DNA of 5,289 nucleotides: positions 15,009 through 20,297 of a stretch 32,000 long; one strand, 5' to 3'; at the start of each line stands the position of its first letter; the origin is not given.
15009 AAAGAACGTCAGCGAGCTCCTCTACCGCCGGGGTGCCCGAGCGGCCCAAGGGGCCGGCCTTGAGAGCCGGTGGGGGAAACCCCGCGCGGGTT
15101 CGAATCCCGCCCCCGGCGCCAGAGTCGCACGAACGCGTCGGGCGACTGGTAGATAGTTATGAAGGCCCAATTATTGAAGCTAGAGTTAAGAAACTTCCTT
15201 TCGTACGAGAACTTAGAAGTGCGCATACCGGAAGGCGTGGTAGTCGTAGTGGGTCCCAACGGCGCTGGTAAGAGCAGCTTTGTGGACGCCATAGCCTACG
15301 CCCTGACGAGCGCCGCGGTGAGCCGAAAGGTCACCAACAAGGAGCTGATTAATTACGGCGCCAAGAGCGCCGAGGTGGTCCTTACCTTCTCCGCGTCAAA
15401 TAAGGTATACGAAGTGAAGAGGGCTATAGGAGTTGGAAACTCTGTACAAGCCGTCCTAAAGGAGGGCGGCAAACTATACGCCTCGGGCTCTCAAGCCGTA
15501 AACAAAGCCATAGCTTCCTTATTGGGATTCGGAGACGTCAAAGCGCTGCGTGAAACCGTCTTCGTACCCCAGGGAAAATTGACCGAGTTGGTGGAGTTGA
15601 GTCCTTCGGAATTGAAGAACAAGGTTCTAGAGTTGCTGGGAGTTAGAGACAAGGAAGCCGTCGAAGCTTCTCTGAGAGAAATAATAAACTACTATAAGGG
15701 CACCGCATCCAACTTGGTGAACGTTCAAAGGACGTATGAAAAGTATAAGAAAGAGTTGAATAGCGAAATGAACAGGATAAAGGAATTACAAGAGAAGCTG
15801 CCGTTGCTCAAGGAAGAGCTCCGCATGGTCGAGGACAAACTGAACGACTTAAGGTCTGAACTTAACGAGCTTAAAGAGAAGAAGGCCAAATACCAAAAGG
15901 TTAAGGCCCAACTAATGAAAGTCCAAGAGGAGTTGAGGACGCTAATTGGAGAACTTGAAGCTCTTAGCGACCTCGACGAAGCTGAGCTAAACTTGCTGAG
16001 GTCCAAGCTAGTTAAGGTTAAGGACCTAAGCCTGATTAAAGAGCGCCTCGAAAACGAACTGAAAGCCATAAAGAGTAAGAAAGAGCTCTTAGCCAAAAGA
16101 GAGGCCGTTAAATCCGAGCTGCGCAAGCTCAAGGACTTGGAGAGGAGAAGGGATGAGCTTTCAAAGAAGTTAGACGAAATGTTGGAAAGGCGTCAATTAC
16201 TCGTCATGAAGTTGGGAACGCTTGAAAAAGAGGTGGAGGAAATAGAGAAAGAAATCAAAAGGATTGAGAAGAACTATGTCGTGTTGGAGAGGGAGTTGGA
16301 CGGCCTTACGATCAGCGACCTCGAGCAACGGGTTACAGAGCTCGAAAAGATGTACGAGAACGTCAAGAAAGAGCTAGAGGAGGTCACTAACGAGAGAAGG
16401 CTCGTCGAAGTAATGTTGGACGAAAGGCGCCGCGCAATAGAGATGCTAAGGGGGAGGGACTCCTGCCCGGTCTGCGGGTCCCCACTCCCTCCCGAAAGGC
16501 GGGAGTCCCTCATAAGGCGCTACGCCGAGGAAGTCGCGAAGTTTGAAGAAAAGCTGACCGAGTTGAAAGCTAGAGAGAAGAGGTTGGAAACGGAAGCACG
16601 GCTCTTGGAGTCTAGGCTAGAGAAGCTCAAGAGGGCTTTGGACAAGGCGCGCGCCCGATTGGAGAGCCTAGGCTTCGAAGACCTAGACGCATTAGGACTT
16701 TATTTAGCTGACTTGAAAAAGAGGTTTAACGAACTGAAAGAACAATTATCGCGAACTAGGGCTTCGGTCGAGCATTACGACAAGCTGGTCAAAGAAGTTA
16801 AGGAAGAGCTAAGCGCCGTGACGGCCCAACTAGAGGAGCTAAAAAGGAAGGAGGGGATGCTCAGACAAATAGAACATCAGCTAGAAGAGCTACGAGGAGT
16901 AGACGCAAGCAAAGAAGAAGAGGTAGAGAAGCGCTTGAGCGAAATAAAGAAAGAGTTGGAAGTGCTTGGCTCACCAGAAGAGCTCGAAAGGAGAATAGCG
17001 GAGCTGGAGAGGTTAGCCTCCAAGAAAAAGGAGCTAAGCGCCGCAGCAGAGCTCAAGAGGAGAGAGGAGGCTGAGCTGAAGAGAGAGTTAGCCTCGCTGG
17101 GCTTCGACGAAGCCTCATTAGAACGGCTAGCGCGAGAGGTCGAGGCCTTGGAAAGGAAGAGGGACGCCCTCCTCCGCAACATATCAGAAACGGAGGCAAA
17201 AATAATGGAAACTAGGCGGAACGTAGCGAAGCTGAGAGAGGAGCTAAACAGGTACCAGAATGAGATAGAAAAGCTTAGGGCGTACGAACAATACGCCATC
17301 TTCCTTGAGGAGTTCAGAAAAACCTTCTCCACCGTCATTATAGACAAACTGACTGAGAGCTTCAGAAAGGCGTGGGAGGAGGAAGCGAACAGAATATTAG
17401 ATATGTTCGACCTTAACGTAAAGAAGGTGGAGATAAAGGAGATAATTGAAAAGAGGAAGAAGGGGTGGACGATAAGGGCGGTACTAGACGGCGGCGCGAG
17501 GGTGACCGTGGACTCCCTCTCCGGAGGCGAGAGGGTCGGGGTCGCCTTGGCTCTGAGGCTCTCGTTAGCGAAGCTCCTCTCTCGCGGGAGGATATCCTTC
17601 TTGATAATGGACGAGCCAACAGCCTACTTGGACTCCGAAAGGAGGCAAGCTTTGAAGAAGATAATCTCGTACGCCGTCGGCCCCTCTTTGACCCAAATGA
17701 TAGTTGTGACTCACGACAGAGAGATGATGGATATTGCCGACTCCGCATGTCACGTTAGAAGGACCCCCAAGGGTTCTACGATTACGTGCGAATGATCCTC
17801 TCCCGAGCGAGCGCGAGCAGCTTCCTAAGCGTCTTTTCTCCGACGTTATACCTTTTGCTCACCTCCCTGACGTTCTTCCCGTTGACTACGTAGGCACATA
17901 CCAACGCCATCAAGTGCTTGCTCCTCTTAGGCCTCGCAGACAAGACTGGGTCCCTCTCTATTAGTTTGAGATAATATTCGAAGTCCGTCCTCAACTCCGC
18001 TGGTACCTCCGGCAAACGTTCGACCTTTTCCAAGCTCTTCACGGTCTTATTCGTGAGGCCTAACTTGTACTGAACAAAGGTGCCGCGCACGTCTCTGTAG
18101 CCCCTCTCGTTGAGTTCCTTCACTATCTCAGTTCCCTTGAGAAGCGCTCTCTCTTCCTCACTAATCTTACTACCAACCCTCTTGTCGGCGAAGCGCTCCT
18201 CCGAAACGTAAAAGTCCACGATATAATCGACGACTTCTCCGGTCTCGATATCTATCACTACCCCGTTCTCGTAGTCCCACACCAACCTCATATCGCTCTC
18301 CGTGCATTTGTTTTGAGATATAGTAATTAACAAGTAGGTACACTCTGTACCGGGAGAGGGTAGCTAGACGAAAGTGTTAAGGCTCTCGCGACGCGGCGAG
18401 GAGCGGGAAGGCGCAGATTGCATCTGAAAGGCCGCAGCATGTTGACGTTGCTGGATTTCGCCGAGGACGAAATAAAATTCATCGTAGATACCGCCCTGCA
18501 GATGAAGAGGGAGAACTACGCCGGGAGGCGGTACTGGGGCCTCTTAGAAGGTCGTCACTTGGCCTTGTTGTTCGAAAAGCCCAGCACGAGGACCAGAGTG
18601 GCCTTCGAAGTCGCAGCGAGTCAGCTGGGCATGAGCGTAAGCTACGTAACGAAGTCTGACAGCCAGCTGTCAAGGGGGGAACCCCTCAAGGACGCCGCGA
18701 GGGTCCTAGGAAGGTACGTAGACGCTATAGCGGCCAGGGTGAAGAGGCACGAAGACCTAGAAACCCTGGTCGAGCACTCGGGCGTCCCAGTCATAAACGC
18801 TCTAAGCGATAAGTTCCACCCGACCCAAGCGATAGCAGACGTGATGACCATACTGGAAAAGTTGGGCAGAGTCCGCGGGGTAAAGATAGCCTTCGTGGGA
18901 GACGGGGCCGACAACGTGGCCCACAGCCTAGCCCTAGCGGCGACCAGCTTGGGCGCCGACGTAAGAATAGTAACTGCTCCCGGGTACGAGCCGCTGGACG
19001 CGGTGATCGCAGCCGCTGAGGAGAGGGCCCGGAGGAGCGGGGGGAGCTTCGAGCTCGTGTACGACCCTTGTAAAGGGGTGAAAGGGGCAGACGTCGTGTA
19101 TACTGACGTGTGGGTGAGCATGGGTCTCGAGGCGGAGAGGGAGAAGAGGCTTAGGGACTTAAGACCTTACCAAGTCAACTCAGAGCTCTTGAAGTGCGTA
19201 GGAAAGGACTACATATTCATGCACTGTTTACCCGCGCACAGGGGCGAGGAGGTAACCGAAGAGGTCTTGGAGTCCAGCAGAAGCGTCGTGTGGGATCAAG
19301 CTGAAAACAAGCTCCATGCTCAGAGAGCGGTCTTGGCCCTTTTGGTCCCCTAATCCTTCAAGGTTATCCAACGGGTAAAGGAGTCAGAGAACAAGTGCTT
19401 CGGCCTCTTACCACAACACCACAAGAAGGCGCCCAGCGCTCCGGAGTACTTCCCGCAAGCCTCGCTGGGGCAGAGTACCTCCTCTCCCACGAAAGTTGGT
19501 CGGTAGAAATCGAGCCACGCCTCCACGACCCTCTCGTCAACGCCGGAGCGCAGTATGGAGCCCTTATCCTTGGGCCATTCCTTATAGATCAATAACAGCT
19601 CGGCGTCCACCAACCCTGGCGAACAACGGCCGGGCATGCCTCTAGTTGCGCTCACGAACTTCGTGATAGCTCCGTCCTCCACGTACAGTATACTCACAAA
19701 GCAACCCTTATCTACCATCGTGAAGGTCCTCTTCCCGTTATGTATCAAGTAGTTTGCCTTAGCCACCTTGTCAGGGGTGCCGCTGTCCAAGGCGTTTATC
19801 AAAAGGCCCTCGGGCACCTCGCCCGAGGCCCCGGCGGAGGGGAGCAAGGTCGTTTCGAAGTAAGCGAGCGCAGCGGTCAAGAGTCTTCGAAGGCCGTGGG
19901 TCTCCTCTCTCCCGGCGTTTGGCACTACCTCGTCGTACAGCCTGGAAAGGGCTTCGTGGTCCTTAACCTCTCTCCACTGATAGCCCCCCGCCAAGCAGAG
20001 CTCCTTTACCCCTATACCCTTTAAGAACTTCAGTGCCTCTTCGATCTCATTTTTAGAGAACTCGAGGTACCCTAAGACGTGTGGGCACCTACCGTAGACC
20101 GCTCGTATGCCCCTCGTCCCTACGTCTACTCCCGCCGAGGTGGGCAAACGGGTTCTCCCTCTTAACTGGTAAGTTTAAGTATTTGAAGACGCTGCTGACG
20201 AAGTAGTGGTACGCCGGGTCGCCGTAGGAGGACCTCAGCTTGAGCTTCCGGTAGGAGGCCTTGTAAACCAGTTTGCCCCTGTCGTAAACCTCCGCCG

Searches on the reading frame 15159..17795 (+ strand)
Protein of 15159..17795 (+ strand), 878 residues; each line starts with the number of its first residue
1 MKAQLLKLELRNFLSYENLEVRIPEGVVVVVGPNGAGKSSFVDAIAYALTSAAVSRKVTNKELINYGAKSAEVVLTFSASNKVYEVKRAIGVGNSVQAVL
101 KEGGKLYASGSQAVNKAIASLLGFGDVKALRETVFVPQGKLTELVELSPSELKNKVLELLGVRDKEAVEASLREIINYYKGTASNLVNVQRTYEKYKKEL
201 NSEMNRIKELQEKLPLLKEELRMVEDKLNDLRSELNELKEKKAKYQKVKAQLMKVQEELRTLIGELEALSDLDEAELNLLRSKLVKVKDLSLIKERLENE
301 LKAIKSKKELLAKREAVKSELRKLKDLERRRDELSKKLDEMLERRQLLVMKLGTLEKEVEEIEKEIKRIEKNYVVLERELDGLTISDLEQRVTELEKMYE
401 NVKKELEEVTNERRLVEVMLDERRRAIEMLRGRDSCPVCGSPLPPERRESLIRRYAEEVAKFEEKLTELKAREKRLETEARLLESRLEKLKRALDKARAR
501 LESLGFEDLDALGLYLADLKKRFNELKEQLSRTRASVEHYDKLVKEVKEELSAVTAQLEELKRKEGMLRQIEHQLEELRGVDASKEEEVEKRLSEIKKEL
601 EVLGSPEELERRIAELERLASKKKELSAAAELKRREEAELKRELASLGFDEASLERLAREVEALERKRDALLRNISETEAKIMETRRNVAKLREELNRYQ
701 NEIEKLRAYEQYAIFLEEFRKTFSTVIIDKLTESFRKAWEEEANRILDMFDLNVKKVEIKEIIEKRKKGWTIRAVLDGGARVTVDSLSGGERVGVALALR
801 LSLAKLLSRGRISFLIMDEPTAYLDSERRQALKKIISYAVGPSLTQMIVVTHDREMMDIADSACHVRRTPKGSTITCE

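Call 69: search_protein_families(library=pfam, proteins=[window:15159-17795:+], max_evalue=0.001)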
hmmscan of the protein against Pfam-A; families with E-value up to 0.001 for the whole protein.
window:15159-17795:+ (878 aa): 13 families
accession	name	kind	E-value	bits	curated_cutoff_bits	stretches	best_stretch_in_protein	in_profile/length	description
PF02463.25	SMC_N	-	8.3e-23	81.4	40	1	5-871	2-216/220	RecF/RecN/SMC N terminal domain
PF13476.12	AAA_23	-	2.7e-21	77.6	27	1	7-259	1-200/201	AAA domain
PF04423.19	Rad50_zn_hook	-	6.9e-11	42.2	24.3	1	417-466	2-52/52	Rad50 zinc hook motif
PF13175.12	AAA_15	-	7.2e-11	42.7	32.1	1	7-407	5-287/374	AAA ATPase domain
PF13555.12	AAA_29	-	1.1e-07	31.9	27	1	6-53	2-50/61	P-loop containing region of AAA domain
PF13304.12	AAA_21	-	2.6e-07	31.4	27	1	28-54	2-28/304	AAA domain, putative AbiEii toxin, Type IV TA system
PF13166.12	AAA_13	-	5.2e-07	29.2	36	1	431-679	252-504/713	AAA domain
PF00005.33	ABC_tran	-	5.3e-06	27.5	25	0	18-55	3-41/137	ABC transporter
PF13558.12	SbcC_Walker_B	-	0.0001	22.9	27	1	783-834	29-86/90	SbcC/RAD50-like, Walker B motif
PF07889.17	DUF1664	-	0.00015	22.3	34.6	0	315-382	51-119/124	Protein of unknown function (DUF1664)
PF20492.3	ERM_helical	-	0.00016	22.1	40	1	186-289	15-118/120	Ezrin/radixin/moesin, alpha-helical domain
PF05531.17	NPV_P10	-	0.0005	20.9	29.8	0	198-236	28-66/75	Nucleopolyhedrovirus P10 protein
PF13851.11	GAS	-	0.0006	19.7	32.3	1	169-270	7-112/200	Growth-arrest specific micro-tubule binding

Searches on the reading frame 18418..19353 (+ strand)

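Call 69: search_protein_families(library=pfam, proteins=[window:18418-19353:+], max_evalue=0.001)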
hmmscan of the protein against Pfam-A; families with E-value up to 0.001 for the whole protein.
window:18418-19353:+ (311 aa): 2 families
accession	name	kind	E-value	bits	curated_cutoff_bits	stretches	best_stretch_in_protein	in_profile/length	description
PF00185.30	OTCace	-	2.1e-58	197.3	29.4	1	154-309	2-157/157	Aspartate/ornithine carbamoyltransferase, Asp/Orn binding domain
PF02729.26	OTCace_N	-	7.1e-48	162.9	29.9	1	6-147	1-148/148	Aspartate/ornithine carbamoyltransferase, carbamoyl-P binding domain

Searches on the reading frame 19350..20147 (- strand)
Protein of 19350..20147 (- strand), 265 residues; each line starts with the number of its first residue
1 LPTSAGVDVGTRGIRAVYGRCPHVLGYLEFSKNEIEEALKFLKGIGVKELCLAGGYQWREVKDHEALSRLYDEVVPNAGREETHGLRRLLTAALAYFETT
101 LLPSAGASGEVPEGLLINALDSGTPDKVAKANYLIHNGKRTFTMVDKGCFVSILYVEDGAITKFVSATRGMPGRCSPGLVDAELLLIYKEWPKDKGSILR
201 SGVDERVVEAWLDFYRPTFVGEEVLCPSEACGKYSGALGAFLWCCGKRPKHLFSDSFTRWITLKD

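Call 69: search_protein_families(library=pfam, proteins=[window:19350-20147:-], max_evalue=0.001)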
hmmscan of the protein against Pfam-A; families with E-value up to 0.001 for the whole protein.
window:19350-20147:- (265 aa): 1 family
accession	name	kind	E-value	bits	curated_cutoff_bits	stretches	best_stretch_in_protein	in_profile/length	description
PF07318.18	DUF1464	-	5.4e-09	36.1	23.5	1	73-204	73-214/327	Protein of unknown function (DUF1464)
